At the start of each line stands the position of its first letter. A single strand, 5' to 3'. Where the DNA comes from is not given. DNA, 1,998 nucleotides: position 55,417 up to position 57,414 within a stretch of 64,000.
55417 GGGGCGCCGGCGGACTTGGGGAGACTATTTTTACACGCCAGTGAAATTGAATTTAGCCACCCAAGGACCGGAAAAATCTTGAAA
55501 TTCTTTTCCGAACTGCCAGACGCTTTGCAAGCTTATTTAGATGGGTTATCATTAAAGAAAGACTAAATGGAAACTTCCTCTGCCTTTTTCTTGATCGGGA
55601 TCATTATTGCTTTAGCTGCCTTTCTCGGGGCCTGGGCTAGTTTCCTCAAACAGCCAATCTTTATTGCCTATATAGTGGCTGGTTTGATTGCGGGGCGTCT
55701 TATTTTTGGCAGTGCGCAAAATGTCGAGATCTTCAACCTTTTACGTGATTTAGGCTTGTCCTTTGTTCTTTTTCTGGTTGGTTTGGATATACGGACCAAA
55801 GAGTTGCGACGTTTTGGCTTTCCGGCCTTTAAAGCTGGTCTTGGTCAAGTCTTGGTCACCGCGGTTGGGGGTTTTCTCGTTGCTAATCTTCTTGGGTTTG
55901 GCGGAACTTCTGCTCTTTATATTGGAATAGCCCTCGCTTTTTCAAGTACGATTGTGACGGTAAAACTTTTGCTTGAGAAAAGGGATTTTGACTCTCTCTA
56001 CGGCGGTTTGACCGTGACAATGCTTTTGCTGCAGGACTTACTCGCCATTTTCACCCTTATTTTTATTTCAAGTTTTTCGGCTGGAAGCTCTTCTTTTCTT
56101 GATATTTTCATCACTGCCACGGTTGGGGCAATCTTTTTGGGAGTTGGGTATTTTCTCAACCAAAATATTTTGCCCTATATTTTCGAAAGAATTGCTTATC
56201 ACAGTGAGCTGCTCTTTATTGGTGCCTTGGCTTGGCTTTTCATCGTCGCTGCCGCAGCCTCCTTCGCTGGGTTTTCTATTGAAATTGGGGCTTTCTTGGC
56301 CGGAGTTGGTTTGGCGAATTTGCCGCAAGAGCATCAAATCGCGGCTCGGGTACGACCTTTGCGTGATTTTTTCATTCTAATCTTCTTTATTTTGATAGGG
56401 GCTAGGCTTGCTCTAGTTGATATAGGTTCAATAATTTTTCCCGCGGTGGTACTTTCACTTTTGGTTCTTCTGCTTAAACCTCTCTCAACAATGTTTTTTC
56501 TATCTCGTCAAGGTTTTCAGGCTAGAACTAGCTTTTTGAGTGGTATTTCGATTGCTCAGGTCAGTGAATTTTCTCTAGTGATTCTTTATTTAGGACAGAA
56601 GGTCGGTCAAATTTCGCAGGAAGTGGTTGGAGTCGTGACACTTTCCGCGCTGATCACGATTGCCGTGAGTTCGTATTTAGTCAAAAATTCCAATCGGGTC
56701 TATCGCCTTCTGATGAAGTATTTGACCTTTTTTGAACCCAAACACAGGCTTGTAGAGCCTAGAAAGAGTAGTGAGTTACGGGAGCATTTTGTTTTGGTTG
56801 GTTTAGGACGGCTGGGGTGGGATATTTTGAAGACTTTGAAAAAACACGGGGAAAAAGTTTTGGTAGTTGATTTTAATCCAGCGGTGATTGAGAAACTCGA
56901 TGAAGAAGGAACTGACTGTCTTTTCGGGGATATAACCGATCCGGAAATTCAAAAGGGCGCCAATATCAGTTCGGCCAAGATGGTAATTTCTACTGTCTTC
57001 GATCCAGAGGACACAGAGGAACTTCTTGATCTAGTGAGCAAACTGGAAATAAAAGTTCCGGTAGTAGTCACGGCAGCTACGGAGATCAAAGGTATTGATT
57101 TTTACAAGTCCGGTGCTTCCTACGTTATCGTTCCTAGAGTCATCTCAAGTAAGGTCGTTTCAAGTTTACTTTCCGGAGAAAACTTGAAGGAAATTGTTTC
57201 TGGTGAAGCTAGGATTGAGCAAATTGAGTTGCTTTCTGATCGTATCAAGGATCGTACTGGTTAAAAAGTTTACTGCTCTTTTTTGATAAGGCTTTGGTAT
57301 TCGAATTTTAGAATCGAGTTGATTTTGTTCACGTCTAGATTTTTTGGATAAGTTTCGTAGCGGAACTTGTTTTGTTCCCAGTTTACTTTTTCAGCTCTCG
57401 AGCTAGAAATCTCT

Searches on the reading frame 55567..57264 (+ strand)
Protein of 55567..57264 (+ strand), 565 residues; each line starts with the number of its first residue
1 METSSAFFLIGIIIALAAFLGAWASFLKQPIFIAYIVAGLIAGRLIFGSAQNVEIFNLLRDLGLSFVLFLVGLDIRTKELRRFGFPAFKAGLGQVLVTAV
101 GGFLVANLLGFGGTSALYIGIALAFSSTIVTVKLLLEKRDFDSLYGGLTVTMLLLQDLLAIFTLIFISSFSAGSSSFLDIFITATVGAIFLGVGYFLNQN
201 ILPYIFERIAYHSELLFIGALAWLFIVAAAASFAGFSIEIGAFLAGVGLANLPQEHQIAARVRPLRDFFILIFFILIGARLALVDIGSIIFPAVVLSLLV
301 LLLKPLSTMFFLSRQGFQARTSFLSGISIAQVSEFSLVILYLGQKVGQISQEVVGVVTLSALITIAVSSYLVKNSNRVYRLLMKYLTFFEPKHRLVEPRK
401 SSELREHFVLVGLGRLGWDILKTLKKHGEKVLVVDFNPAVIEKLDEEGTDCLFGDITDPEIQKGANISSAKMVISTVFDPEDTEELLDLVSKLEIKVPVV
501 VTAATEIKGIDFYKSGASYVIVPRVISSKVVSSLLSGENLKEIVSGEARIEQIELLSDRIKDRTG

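Call 48: search_protein_families(library=pfam, proteins=[window:55567-57264:+], max_evalue=0.01)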
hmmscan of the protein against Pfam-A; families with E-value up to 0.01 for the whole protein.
window:55567-57264:+ (565 aa): 3 families
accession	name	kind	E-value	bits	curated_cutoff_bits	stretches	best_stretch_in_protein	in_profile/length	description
PF00999.27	Na_H_Exchanger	-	5e-51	174.2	26.2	1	16-368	2-365/375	Sodium/hydrogen exchanger, transmembrane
PF02254.24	TrkA_N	-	1.5e-19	70.9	23.8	1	408-523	1-116/116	TrkA-N domain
PF03446.21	NAD_binding_2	-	0.00046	20.7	21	1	410-488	4-74/161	NAD binding domain of 6-phosphogluconate dehydrogenase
